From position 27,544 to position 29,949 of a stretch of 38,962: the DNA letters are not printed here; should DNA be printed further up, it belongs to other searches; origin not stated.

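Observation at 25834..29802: Pls-type membrane NRPS: a predicted template-independent homopoly(amino acid) synthetase in an unusual genomic background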

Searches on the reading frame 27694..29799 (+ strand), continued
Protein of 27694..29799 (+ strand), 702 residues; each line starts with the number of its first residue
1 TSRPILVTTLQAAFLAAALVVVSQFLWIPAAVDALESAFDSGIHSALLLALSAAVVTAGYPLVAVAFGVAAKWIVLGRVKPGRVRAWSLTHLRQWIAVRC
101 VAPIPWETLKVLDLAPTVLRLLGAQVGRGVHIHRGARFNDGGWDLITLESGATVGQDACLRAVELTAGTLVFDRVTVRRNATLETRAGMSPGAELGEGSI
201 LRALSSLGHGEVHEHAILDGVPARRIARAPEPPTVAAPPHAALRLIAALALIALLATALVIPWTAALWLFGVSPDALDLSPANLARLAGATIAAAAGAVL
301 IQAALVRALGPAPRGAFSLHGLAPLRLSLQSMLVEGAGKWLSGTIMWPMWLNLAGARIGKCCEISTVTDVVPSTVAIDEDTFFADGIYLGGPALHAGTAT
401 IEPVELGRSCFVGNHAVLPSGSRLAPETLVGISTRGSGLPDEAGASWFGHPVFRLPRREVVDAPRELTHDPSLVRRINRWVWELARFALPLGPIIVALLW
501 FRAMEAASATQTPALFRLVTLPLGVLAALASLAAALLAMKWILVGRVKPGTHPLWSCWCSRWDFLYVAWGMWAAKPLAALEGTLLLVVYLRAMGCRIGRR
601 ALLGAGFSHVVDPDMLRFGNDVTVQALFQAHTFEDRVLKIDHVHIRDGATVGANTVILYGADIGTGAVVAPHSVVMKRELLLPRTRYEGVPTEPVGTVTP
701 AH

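Call 82: search_protein_families(library=pfam, proteins=[L028:3479-4357:+, L025:3431-4297:+, L044:3743-4600:+, L076:4658-5704:+, L045:5549-6481:+, L039:9217-10779:+], max_evalue=0.0001)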
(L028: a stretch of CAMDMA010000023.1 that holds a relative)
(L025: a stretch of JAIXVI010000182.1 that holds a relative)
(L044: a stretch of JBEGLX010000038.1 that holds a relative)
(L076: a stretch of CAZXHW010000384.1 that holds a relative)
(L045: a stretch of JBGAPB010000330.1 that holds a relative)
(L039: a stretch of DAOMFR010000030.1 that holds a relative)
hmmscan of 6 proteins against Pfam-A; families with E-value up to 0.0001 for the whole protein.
L028:3479-4357:+ (293 aa): 6 families
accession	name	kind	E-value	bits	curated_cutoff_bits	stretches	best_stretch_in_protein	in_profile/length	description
PF08241.18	Methyltransf_11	-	1.6e-12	48.3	21.2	1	69-167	2-95/95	Methyltransferase domain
PF13649.12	Methyltransf_25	-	9.9e-11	42.6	27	1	67-163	1-97/97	Methyltransferase domain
PF13847.12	Methyltransf_31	-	4.5e-09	36.6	27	1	64-170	4-112/145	Methyltransferase domain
PF01209.24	Ubie_methyltran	-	6.9e-06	26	20.1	1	44-166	31-150/233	ubiE/COQ5 methyltransferase family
PF13489.12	Methyltransf_23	-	1.7e-05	25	27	1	42-221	3-162/164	Methyltransferase domain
PF08242.18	Methyltransf_12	-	3.8e-05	24.8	30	1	69-164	2-97/98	Methyltransferase domain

L025:3431-4297:+ (289 aa): 6 families
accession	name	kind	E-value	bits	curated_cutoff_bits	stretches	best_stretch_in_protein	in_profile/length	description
PF08241.18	Methyltransf_11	-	4.5e-12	46.9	21.2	1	64-162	2-95/95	Methyltransferase domain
PF13649.12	Methyltransf_25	-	4.6e-10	40.5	27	1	62-158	1-97/97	Methyltransferase domain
PF13847.12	Methyltransf_31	-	6.8e-09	36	27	1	59-169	4-114/145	Methyltransferase domain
PF13489.12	Methyltransf_23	-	1.3e-08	35.2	27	1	41-217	7-163/164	Methyltransferase domain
PF08242.18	Methyltransf_12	-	2.9e-06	28.4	30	1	64-160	2-98/98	Methyltransferase domain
PF01209.24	Ubie_methyltran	-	4.3e-06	26.7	20.1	1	39-166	31-155/233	ubiE/COQ5 methyltransferase family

L044:3743-4600:+ (286 aa): 5 families
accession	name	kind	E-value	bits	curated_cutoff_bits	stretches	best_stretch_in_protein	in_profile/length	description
PF08241.18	Methyltransf_11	-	2.8e-11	44.3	21.2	1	61-160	1-95/95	Methyltransferase domain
PF13649.12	Methyltransf_25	-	2.6e-10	41.3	27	1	60-156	1-97/97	Methyltransferase domain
PF13847.12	Methyltransf_31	-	1.1e-07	32.1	27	1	56-164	3-113/145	Methyltransferase domain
PF13489.12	Methyltransf_23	-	5.7e-07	29.9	27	1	54-214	20-162/164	Methyltransferase domain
PF08242.18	Methyltransf_12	-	1.8e-06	29.1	30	1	61-157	1-97/98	Methyltransferase domain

L076:4658-5704:+ (349 aa): 1 family
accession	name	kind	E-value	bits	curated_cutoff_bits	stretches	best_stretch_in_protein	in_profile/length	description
PF13354.11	Beta-lactamase2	-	1.2e-59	201.6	22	1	90-303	1-214/214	Beta-lactamase enzyme family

L045:5549-6481:+ (311 aa): 1 family
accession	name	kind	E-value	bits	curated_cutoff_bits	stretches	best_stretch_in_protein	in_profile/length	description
PF13354.11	Beta-lactamase2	-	6.6e-60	202.5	22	1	53-266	1-214/214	Beta-lactamase enzyme family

L039:9217-10779:+ (521 aa): 0 families

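Call 88: search_protein_representatives(protein=window:27694-29799:+)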
Query: 702 residues. Proteins with E-value up to 0.001 (for the whole library): 2570; up to 1e-10: 1198; up to 1e-30: 360. The best 150 are listed.
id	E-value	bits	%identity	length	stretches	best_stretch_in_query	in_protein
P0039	1.0e-285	965.9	65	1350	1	2-699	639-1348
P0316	5.2e-163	560.3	46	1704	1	3-701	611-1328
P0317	1.9e-160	551.8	45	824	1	1-692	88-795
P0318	1.3e-157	542.5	47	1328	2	3-693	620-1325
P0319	1.2e-155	535.9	45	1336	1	5-696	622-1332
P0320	1.9e-152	525.4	46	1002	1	7-693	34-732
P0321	4.1e-151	521.0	42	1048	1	3-697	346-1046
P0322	3.4e-150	517.9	47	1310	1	50-692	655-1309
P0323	1.5e-149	515.8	45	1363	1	40-693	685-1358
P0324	1.6e-149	515.7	43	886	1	9-693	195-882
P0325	2.3e-149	515.2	43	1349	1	5-696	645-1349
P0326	2.8e-149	514.9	41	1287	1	3-696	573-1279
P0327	3.9e-148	511.1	44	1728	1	3-696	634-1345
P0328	4.5e-148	510.9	44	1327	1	47-697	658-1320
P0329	7.0e-148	510.3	46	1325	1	2-694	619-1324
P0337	4.1e-143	494.5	42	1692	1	2-695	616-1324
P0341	1.4e-139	482.8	44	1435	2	249-697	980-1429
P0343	3.9e-139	481.4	45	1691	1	3-701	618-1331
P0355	3.4e-129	448.5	44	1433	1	6-694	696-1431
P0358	7.5e-125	434.2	40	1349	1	4-695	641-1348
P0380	3.6e-72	260.0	30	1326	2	44-693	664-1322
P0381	6.1e-71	256.0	35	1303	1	51-695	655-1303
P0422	2.5e-62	227.5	30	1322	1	37-700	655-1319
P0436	4.4e-60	220.1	31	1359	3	341-695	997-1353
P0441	8.0e-60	219.2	26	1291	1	51-692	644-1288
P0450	7.0e-59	216.1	30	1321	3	352-694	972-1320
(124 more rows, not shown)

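Call 89: search_protein_families(library=pfam, proteins=[P0316, P0327, P0337, P0343, P0341, P0355], max_evalue=0.001)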
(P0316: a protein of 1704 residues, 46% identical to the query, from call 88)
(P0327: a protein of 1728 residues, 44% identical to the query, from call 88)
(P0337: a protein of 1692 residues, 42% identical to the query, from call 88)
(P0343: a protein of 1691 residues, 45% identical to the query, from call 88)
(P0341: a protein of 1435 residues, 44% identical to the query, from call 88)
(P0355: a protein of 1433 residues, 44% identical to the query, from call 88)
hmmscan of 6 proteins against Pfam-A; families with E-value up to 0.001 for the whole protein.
P0316 (1704 aa): 6 families
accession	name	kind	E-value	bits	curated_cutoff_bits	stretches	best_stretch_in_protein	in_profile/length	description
PF00501.34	AMP-binding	-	9e-67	226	29.9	1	11-365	1-384/384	AMP-binding enzyme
PF07786.18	HGSNAT_cat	-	1.3e-10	41.6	22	1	1349-1542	1-187/222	Heparan-alpha-glucosaminide N-acetyltransferase, catalytic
PF04235.18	DUF418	-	3.1e-08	34.2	23.6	1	1590-1696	49-157/163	Protein of unknown function (DUF418)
PF00132.30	Hexapep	-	3.1e-08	33.4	27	0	1270-1302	2-34/36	Bacterial transferase hexapeptide (six repeats)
PF13193.12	AMP-binding_C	-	3.1e-07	31.7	24.5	1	421-495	2-76/76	AMP-binding enzyme C-terminal domain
PF00550.31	PP-binding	-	2.3e-06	28.2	20.8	1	525-589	2-65/67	Phosphopantetheine attachment site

P0327 (1728 aa): 6 families
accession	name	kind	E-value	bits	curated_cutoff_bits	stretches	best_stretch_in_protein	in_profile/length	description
PF00501.34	AMP-binding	-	1.2e-70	238.7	29.9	1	17-369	2-383/384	AMP-binding enzyme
PF07786.18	HGSNAT_cat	-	1.7e-12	47.8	22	1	1370-1568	1-191/222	Heparan-alpha-glucosaminide N-acetyltransferase, catalytic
PF04235.18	DUF418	-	7.4e-10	39.4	23.6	1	1608-1722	43-158/163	Protein of unknown function (DUF418)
PF00132.30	Hexapep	-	4.3e-07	29.8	27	0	807-830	2-25/36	Bacterial transferase hexapeptide (six repeats)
PF00550.31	PP-binding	-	3.4e-06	27.6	20.8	1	555-610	14-67/67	Phosphopantetheine attachment site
PF13193.12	AMP-binding_C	-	3.1e-05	25.2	24.5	1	426-500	2-76/76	AMP-binding enzyme C-terminal domain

P0337 (1692 aa): 5 families
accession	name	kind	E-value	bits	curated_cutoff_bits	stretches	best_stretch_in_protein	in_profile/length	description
PF00501.34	AMP-binding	-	2e-63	214.9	29.9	1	25-373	4-384/384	AMP-binding enzyme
PF07786.18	HGSNAT_cat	-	1.1e-09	38.6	22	1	1345-1533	1-183/222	Heparan-alpha-glucosaminide N-acetyltransferase, catalytic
PF00550.31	PP-binding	-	4.7e-09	36.8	20.8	1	532-597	3-67/67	Phosphopantetheine attachment site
PF13193.12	AMP-binding_C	-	7.4e-06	27.2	24.5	1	430-500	3-73/76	AMP-binding enzyme C-terminal domain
PF00132.30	Hexapep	-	8.5e-06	25.7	27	0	790-822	2-34/36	Bacterial transferase hexapeptide (six repeats)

P0343 (1691 aa): 7 families
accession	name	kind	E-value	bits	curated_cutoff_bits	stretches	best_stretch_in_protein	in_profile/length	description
PF00501.34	AMP-binding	-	1.5e-63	215.4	29.9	1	9-357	3-384/384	AMP-binding enzyme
PF04235.18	DUF418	-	5.5e-13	49.6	23.6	1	1531-1678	13-155/163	Protein of unknown function (DUF418)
PF00550.31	PP-binding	-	8.9e-13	48.7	20.8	1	516-583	1-67/67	Phosphopantetheine attachment site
PF07786.18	HGSNAT_cat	-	5.7e-10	39.5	22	1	1345-1544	1-198/222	Heparan-alpha-glucosaminide N-acetyltransferase, catalytic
PF00132.30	Hexapep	-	2.1e-09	37.1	27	1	1273-1305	2-34/36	Bacterial transferase hexapeptide (six repeats)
PF01757.29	Acyl_transf_3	-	1.2e-07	31.6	31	2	1498-1662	187-324/326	Acyltransferase domain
PF13193.12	AMP-binding_C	-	1.9e-07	32.3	24.5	1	413-486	2-76/76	AMP-binding enzyme C-terminal domain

P0341 (1435 aa): 3 families
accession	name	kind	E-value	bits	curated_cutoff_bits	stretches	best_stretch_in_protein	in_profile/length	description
PF00501.34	AMP-binding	-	9.3e-70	235.8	29.9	1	7-377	1-384/384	AMP-binding enzyme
PF00550.31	PP-binding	-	2.9e-08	34.3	20.8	1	587-652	3-67/67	Phosphopantetheine attachment site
PF00132.30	Hexapep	-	3.5e-05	23.7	27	0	1376-1407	3-34/36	Bacterial transferase hexapeptide (six repeats)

P0355 (1433 aa): 4 families
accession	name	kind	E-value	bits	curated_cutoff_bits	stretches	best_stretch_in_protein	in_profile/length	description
PF00501.34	AMP-binding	-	4.9e-62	210.4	29.9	1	15-379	1-384/384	AMP-binding enzyme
PF00550.31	PP-binding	-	7.7e-07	29.7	20.8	1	566-625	5-66/67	Phosphopantetheine attachment site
PF00132.30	Hexapep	-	1.1e-05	25.4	27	0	866-891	2-27/36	Bacterial transferase hexapeptide (six repeats)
PF13193.12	AMP-binding_C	-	0.00031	22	24.5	0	449-519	13-76/76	AMP-binding enzyme C-terminal domain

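Call 91: find_encoding_contigs(protein=P0327, flank=5000, max_places=2)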
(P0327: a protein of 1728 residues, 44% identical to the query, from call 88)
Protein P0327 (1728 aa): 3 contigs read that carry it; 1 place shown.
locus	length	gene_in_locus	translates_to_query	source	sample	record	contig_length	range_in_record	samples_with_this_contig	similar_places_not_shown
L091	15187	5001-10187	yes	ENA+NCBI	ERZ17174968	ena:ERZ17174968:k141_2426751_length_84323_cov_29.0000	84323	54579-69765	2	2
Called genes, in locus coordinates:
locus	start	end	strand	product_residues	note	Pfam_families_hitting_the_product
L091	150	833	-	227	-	-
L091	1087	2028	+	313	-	PF13174:TPR_6 (faint), PF13181:TPR_8 (faint), PF13424:TPR_12 (faint), PF00515:TPR_1 (faint), PF13432:TPR_16, PF14559:TPR_19 (weak), PF14559:TPR_19 (weak), PF03118:RNA_pol_A_CTD, +5 more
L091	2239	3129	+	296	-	PF00657:Lipase_GDSL, PF13472:Lipase_GDSL_2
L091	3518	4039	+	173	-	-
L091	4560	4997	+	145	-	PF00856:SET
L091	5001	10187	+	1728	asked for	PF00501:AMP-binding, PF00132:Hexapep (faint), PF00550:PP-binding (weak), PF07786:HGSNAT_cat, PF04235:DUF418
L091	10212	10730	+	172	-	PF00293:NUDIX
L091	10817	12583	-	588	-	PF16655:PhoD_N, PF09423:PhoD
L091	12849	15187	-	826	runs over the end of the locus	PF03958:Secretin_N, PF00263:Secretin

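Call 101: search_protein_families(library=ncbifam, proteins=[P0381, P0441, P0450, P0436], max_evalue=1e-60)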
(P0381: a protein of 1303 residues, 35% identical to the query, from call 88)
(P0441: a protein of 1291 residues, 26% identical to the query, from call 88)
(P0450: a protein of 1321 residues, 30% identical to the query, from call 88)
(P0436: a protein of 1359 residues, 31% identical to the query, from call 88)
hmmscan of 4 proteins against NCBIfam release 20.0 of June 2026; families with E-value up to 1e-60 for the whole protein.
P0381 (1303 aa): 7 families
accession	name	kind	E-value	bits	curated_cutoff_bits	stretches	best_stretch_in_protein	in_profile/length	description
TIGR02353.1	NRPS_term_dom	equivalog_domain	2e-166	555.3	423.1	1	617-1300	3-695/695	Pls/PosA family non-ribosomal peptide synthetase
TIGR01733.1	AA-adenyl-dom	subfamily_domain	1e-104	350.6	317.4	1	52-443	1-408/409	amino acid adenylation domain-containing protein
NF004282.0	PRK05691.1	subfamily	1.7e-87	293.1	4090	1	20-586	1127-1701/4334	non-ribosomal peptide synthase/polyketide synthase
NF041803.1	NRPS_SolG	exception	1.6e-85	287.7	2200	1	29-589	566-1154/1163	solanimycin non-ribosomal peptide synthetase SolG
NF038078.1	NRPS_MxcG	equivalog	9.6e-80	268.3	2300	1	22-604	454-1054/1442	myxochelin non-ribosomal peptide synthetase MxcG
NF047350.1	aureusi_NRPS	equivalog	5.7e-79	265.6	2500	1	16-591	1426-1991/2373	aureusimine non-ribosomal peptide synthetase AusA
NF007605.2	PRK10252.1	equivalog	7.4e-67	225.8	2400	1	23-563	453-1013/1292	enterobactin non-ribosomal peptide synthetase EntF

P0441 (1291 aa): 11 families
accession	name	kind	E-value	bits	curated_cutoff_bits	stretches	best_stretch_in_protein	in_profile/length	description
TIGR02353.1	NRPS_term_dom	equivalog_domain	3.4e-167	557.8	423.1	1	605-1287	2-694/695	Pls/PosA family non-ribosomal peptide synthetase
NF047350.1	aureusi_NRPS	equivalog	2.4e-121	406.2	2500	1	9-586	1436-1996/2373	aureusimine non-ribosomal peptide synthetase AusA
NF004282.0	PRK05691.1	subfamily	2.3e-117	392.3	4090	1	8-590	1132-1717/4334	non-ribosomal peptide synthase/polyketide synthase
TIGR01733.1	AA-adenyl-dom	subfamily_domain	3.8e-117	391.6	317.4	1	34-426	1-409/409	amino acid adenylation domain-containing protein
NF041803.1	NRPS_SolG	exception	1.1e-105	354.3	2200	1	8-581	562-1157/1163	solanimycin non-ribosomal peptide synthetase SolG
NF038078.1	NRPS_MxcG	equivalog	4e-95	319.3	2300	1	12-581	461-1043/1442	myxochelin non-ribosomal peptide synthetase MxcG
NF003417.0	PRK04813.1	subfamily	1.8e-86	290.7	476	1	11-493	8-501/505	D-alanine--poly(phosphoribitol) ligase subunit DltA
TIGR01734.1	D-ala-DACP-lig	equivalog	3.1e-83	280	559.85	1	8-493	2-500/504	D-alanine--poly(phosphoribitol) ligase subunit DltA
NF007605.2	PRK10252.1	equivalog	1.4e-78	264.7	2400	1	9-583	456-1045/1292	enterobactin non-ribosomal peptide synthetase EntF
NF004837.0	PRK06187.1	subfamily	2.2e-68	230.8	476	1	5-493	6-520/531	long-chain-fatty-acid--CoA ligase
TIGR03098.1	ligase_PEP_1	hypoth_equivalog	2e-67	227.9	592.35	1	8-491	1-514/517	acyl-CoA ligase (AMP-forming), exosortase A system-associated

P0450 (1321 aa): 11 families
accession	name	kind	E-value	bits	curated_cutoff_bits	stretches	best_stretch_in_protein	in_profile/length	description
TIGR02353.1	NRPS_term_dom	equivalog_domain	5e-193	643.2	423.1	1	627-1318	3-695/695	Pls/PosA family non-ribosomal peptide synthetase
TIGR01733.1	AA-adenyl-dom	subfamily_domain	1.8e-110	369.5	317.4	1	55-442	1-409/409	amino acid adenylation domain-containing protein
NF004282.0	PRK05691.1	subfamily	1.5e-103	346.5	4090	1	29-579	1132-1686/4334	non-ribosomal peptide synthase/polyketide synthase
NF047350.1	aureusi_NRPS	equivalog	4.6e-95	319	2500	1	23-597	1429-1988/2373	aureusimine non-ribosomal peptide synthetase AusA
NF041803.1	NRPS_SolG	exception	1e-92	311.4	2200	1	33-588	566-1144/1163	solanimycin non-ribosomal peptide synthetase SolG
NF038078.1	NRPS_MxcG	equivalog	5.2e-87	292.4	2300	1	33-577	461-1020/1442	myxochelin non-ribosomal peptide synthetase MxcG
NF007605.2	PRK10252.1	equivalog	2.4e-82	277.1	2400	1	28-572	454-1015/1292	enterobactin non-ribosomal peptide synthetase EntF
NF003417.0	PRK04813.1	subfamily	2.7e-73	247.2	476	1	35-507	10-499/505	D-alanine--poly(phosphoribitol) ligase subunit DltA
TIGR01734.1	D-ala-DACP-lig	equivalog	1.6e-70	238.1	559.85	1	36-507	8-498/504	D-alanine--poly(phosphoribitol) ligase subunit DltA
TIGR03098.1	ligase_PEP_1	hypoth_equivalog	1.8e-63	214.8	592.35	0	159-507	159-514/517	acyl-CoA ligase (AMP-forming), exosortase A system-associated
NF004837.0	PRK06187.1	subfamily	4.4e-63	213.3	476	0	160-507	167-518/531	long-chain-fatty-acid--CoA ligase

P0436 (1359 aa): 11 families
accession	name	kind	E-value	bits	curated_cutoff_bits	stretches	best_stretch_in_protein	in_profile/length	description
TIGR02353.1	NRPS_term_dom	equivalog_domain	4.4e-175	583.9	423.1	1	656-1350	2-695/695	Pls/PosA family non-ribosomal peptide synthetase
TIGR01733.1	AA-adenyl-dom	subfamily_domain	1.1e-124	416.4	317.4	1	70-469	1-409/409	amino acid adenylation domain-containing protein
NF004282.0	PRK05691.1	subfamily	7.1e-114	380.8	4090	1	37-638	1125-1719/4334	non-ribosomal peptide synthase/polyketide synthase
NF041803.1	NRPS_SolG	exception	2.2e-105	353.4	2200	1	38-626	556-1157/1163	solanimycin non-ribosomal peptide synthetase SolG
NF047350.1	aureusi_NRPS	equivalog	2.6e-103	346.3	2500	1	40-625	1431-1991/2373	aureusimine non-ribosomal peptide synthetase AusA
NF038078.1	NRPS_MxcG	equivalog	9.2e-95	318.1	2300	1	23-623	435-1040/1442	myxochelin non-ribosomal peptide synthetase MxcG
NF007605.2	PRK10252.1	equivalog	1.3e-76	258.1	2400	1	45-634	456-1050/1292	enterobactin non-ribosomal peptide synthetase EntF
NF003417.0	PRK04813.1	subfamily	1.3e-66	225.2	476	1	51-534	11-499/505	D-alanine--poly(phosphoribitol) ligase subunit DltA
NF004837.0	PRK06187.1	subfamily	4e-65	220.1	476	1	44-534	9-518/531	long-chain-fatty-acid--CoA ligase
TIGR03098.1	ligase_PEP_1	hypoth_equivalog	2.5e-64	217.6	592.35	1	45-534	2-514/517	acyl-CoA ligase (AMP-forming), exosortase A system-associated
TIGR01734.1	D-ala-DACP-lig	equivalog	7.7e-64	216.1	559.85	1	51-534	8-498/504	D-alanine--poly(phosphoribitol) ligase subunit DltA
